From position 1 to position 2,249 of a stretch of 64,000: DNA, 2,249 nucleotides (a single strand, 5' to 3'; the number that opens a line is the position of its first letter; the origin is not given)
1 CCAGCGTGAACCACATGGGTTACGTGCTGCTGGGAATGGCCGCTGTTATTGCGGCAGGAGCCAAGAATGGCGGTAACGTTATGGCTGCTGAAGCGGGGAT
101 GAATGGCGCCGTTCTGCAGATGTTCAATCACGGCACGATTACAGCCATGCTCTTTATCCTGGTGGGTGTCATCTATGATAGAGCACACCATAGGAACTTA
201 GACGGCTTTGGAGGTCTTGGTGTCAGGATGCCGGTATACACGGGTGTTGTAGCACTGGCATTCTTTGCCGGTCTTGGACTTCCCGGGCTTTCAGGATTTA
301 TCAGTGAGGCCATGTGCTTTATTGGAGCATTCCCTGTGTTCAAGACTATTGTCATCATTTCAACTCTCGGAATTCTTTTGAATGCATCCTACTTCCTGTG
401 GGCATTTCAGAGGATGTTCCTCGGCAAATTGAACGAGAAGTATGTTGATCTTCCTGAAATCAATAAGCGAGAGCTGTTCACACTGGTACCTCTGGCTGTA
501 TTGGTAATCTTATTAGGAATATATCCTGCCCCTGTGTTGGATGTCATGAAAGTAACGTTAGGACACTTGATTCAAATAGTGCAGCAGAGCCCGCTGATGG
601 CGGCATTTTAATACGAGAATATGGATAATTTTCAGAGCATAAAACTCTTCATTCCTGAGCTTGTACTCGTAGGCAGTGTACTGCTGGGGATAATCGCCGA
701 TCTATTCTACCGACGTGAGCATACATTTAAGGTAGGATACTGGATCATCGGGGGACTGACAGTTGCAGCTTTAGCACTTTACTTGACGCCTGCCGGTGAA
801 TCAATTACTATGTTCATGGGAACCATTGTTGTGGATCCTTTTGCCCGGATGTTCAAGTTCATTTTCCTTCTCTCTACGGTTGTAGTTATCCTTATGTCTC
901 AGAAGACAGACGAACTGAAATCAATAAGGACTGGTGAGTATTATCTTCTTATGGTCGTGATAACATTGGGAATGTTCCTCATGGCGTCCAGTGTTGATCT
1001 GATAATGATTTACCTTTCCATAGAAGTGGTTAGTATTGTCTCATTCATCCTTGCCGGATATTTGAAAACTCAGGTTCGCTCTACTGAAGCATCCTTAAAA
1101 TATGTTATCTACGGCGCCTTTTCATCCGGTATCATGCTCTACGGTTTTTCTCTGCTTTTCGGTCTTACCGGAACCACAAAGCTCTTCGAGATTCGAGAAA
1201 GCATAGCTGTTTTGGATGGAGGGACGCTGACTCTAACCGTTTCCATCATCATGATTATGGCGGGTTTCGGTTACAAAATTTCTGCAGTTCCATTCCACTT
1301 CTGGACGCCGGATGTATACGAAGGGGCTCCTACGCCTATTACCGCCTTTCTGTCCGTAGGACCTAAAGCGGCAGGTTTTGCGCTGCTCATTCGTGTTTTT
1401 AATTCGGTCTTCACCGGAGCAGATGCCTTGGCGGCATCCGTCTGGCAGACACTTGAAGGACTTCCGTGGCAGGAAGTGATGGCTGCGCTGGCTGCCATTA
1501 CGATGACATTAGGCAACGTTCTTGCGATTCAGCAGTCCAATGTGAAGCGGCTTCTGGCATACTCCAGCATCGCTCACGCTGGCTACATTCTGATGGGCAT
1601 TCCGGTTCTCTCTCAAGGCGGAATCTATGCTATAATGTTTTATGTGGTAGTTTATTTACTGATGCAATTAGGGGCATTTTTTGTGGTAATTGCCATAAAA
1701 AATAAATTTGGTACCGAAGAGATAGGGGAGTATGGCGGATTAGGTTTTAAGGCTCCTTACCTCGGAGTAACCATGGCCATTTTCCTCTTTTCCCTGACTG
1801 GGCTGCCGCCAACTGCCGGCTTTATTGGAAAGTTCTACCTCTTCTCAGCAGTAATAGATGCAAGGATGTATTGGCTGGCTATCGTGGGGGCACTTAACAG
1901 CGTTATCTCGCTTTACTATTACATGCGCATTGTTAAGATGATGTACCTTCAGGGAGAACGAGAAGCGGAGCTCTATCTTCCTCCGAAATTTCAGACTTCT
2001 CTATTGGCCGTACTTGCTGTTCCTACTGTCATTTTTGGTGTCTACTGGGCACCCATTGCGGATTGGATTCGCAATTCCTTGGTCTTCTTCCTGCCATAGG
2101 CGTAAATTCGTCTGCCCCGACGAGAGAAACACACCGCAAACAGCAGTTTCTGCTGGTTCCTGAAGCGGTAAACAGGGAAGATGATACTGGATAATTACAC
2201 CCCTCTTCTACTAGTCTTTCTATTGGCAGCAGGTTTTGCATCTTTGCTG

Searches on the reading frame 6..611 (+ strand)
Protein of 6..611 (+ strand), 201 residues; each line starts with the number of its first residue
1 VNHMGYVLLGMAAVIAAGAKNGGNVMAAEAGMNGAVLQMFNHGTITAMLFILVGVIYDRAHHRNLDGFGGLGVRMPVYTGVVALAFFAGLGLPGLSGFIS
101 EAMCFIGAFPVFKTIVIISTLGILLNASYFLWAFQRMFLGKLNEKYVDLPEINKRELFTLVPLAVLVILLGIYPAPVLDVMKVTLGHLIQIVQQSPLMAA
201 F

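Call 9: search_protein_families(library=pfam, proteins=[window:6-611:+], max_evalue=0.001)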
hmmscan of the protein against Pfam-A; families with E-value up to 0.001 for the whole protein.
window:6-611:+ (201 aa): 1 family
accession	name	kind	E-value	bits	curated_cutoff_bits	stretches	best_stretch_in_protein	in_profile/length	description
PF00361.26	Proton_antipo_M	-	2.8e-14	53.4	21.5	1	1-118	180-285/294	NADH:quinone oxidoreductase/Mrp antiporter, TM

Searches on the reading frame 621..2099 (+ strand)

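Call 9: search_protein_families(library=pfam, proteins=[window:621-2099:+], max_evalue=0.001)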
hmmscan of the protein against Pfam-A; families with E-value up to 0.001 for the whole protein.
window:621-2099:+ (492 aa): 1 family
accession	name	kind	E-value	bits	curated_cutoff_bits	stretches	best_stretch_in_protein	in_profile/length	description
PF00361.26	Proton_antipo_M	-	1.3e-73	248.2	21.5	1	124-430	1-294/294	NADH:quinone oxidoreductase/Mrp antiporter, TM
